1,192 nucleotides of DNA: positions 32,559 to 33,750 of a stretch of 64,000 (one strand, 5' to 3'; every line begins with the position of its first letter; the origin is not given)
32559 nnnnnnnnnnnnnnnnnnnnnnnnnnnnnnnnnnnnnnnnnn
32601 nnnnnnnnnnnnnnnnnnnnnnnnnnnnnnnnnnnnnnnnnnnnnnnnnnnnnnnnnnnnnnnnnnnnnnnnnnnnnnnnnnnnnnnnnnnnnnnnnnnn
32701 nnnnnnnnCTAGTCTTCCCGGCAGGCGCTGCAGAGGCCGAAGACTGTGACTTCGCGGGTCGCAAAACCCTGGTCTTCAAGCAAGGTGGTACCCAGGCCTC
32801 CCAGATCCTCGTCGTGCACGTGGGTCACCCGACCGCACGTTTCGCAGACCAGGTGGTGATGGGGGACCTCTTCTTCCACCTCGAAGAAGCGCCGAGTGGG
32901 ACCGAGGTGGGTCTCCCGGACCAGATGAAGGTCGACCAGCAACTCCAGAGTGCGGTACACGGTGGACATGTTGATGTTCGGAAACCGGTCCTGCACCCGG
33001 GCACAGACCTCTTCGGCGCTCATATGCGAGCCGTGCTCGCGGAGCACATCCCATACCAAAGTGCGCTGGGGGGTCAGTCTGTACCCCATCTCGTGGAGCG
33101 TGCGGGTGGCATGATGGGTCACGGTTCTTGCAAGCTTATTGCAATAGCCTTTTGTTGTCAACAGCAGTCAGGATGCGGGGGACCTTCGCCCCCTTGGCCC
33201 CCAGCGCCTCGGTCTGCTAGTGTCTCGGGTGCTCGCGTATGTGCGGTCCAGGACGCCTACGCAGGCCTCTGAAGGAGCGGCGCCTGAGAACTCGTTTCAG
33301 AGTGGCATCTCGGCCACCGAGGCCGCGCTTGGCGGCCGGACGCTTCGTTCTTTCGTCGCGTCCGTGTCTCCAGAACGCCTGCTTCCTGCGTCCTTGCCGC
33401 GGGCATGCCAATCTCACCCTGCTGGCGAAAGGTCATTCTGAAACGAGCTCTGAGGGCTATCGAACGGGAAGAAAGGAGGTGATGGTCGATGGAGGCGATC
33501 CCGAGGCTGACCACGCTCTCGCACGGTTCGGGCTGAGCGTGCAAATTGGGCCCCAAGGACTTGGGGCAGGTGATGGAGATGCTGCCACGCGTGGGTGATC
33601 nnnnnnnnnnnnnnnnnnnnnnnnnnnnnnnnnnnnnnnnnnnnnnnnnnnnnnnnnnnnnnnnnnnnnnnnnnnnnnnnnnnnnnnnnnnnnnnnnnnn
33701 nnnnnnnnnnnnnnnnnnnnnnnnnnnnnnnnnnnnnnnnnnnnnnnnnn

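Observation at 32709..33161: nur-cbiM(N)QO operon with a textbook Nur box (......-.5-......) and start-codon ambiguity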

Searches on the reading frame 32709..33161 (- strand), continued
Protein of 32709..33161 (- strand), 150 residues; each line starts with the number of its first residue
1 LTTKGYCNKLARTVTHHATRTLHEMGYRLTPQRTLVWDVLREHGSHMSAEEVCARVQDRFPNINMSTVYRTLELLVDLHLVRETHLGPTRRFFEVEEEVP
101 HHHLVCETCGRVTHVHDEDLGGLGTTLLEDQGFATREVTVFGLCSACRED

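Call 67: find_encoding_contigs(protein=P0209, flank=4000, max_places=1)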
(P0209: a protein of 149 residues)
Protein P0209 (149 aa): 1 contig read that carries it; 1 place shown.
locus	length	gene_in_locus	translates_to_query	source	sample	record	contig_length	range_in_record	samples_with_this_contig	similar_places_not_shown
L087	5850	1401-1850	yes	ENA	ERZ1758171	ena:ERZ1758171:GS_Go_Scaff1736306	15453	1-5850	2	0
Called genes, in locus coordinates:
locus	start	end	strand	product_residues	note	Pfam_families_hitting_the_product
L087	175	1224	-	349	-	-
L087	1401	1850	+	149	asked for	PF01475:FUR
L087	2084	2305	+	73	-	-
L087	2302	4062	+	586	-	PF00496:SBP_bac_5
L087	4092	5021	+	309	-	PF00528:BPD_transp_1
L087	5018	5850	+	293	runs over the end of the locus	PF00528:BPD_transp_1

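Call 68: find_encoding_contigs(protein=P0245, flank=4000, max_places=1)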
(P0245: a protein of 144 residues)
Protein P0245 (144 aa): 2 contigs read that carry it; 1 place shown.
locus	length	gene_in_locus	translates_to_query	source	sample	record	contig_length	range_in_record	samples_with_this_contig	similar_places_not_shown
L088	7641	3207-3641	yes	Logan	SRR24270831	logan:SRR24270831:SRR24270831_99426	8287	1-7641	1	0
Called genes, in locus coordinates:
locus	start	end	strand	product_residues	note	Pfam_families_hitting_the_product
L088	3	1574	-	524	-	?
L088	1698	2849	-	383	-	-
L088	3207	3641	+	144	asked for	PF01475:FUR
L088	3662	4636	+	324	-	PF01891:CbiM, PF13190:PDGLE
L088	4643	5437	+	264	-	PF02361:CbiQ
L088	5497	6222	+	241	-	PF00005:ABC_tran, PF02463:SMC_N (weak), PF13304:AAA_21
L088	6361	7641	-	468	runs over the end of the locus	PF02878:PGM_PMM_I, PF02879:PGM_PMM_II, PF02880:PGM_PMM_III, PF00408:PGM_PMM_IV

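Call 85: predict_structure(alignment_id=A2)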
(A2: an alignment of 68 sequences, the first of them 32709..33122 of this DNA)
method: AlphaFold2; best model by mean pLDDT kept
length: 137 residues; sequences in the alignment: 68
mean_pLDDT: 85.4   pTM: 0.69
mean pLDDT of the five models: 85.4, 85.1, 84.9, 83.7, 82.6
residues with pLDDT >= 90: 60; 70-90: 61; 50-70: 12; < 50: 4
segments of 3 or more residues with pLDDT < 50: 1-4
pLDDT, mean of each block of 10 residues (from residue 1): 53 74 90 91 93 95 89 83 82 87 87 93 88 91
secondary structure, 60 per line:
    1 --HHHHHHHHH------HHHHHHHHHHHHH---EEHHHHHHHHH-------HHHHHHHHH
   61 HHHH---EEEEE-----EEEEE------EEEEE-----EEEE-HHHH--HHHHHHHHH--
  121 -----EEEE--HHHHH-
elements in order: H3-11 H18-30 H36-44 H52-64 E68-72 E78-82 E89-93 E99-102 H104-107 H110-118 E126-129 H132-136

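Call 87: fold_search(model_id=the predicted structure, library=pdb)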
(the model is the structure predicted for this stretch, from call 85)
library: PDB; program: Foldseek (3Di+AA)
matches with E <= 10: 1452; with E <= 0.001: 72
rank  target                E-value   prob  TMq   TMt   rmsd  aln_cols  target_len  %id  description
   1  9ire_B                2.0e-12  1.00  0.69  0.67   5.1       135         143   36  CRYSTAL STRUCTURE OF Bacillus cereus FERRIC UPTAKE REGULATOR (released 2025-07-23)
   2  9a4a_B                2.1e-12  1.00  0.81  0.75   2.5       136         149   35  Model of YLAN-FUR by crosslinking MS and deep learning (released 2024-09-18)
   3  9ire_A                9.5e-12  1.00  0.72  0.66   4.4       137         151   36  CRYSTAL STRUCTURE OF Bacillus cereus FERRIC UPTAKE REGULATOR (released 2025-07-23)
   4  3eyy_A                1.0e-11  1.00  0.81  0.83   2.3       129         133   36  Structural basis for the specialization of Nur, a nickel-specific Fur homologue, in metal sensing and DNA recognition (released 2009-06-09)
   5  2xig_B                4.8e-11  1.00  0.78  0.73   3.2       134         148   24  The structure of the Helicobacter pylori ferric uptake regulator Fur reveals three functional metal binding sites (released 2011-01-19)
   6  2fe3_B                4.8e-11  1.00  0.55  0.53  14.5       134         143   28  The crystal structure of bacillus subtilis PerR-Zn reveals a novel Zn(Cys)4 Structural redox switch (released 2006-12-19)
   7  2xig_C                9.9e-11  1.00  0.81  0.75   2.9       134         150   22  The structure of the Helicobacter pylori ferric uptake regulator Fur reveals three functional metal binding sites (released 2011-01-19)
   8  5nbc_B                1.5e-10  1.00  0.80  0.84   2.3       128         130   19  Structure of Prokaryotic Transcription Factors (released 2018-05-16)
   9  4rb2_D                1.6e-10  1.00  0.79  0.80   2.4       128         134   24  Crystal structure of Magnetospirillum gryphiswaldense MSR-1 SeMet-Fur-Mn2+-feoAB1 operator (released 2015-07-15)
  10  4rb1_A                1.7e-10  1.00  0.76  0.79   2.8       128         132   25  Crystal structure of Magnetospirillum gryphiswaldense MSR-1 Fur-Mn2+-E. coli Fur box (released 2015-07-15)
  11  4rb3_D                2.0e-10  1.00  0.80  0.82   2.3       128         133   25  Crystal structure of Magnetospirillum gryphiswaldense MSR-1 Fur-Mn2+-feoAB1 operator (released 2015-07-15)
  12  5nhk_B                2.5e-10  1.00  0.79  0.82   2.2       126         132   18  Structure of Ferric uptake regulator from francisella tularensis with Iron (released 2018-05-16)
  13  4i7h_B                2.8e-10  1.00  0.54  0.50  15.2       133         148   28  Structural basis for peroxide sensing and gene regulation by PerR from Streptococcus pyogenes (released 2013-05-08)
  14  2fe3_A                3.0e-10  1.00  0.56  0.54  14.6       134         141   28  The crystal structure of bacillus subtilis PerR-Zn reveals a novel Zn(Cys)4 Structural redox switch (released 2006-12-19)
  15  5nbc_A                3.6e-10  1.00  0.80  0.83   2.2       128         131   19  Structure of Prokaryotic Transcription Factors (released 2018-05-16)
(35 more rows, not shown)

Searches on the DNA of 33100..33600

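Call 47: search_rna_families(source=window, start=33100, end=33600, threshold=evalue, max_evalue=1)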
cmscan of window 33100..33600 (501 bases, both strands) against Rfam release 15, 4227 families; matches with E-value up to 1: 0.
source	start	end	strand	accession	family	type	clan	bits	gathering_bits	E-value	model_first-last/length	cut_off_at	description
